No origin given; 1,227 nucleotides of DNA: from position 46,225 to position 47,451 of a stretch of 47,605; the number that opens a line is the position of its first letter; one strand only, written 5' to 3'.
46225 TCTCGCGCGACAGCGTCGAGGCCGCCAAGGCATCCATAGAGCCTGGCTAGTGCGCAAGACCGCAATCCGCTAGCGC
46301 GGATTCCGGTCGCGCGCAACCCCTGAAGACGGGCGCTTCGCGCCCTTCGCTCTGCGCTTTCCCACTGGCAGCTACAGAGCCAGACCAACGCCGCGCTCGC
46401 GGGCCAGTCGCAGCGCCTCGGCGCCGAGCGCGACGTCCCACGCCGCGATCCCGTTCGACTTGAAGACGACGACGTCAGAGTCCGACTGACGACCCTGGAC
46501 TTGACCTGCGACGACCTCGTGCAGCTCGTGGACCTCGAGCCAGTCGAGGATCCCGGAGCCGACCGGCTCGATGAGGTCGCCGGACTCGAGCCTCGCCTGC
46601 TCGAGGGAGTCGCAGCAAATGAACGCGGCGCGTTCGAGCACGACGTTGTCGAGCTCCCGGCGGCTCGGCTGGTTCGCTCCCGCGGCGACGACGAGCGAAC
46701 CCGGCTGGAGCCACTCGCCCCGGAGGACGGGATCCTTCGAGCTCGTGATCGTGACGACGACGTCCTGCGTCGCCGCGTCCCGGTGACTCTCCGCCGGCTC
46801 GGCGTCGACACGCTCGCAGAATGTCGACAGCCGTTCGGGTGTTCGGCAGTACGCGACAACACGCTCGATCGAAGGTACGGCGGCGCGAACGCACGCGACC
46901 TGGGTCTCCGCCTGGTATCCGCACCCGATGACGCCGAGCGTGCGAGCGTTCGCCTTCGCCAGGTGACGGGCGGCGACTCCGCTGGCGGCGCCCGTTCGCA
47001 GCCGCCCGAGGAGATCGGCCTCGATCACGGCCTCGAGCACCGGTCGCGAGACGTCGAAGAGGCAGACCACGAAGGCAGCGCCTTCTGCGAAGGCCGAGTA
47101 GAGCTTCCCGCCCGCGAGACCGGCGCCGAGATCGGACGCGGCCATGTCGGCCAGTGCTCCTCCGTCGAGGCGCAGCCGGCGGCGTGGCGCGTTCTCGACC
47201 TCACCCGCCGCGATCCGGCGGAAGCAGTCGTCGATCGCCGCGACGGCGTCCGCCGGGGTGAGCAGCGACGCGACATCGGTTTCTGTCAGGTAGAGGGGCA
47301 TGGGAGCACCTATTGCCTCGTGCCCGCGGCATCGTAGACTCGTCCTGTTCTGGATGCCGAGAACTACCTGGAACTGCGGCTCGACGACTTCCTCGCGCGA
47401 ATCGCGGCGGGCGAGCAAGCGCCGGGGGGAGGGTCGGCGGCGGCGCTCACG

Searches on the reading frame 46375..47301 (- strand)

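Call 57: search_protein_families(library=pfam, proteins=[window:46375-47301:-])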
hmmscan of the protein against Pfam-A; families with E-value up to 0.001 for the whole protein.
window:46375-47301:- (309 aa): 2 families
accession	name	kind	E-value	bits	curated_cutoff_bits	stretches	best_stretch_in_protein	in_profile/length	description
PF02423.21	OCD_Mu_crystall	-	4.1e-54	184.1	24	1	5-292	6-302/314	Ornithine cyclodeaminase/mu-crystallin family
PF01488.26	Shikimate_DH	-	0.00035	21.1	24.3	1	110-199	3-96/138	Shikimate / quinate 5-dehydrogenase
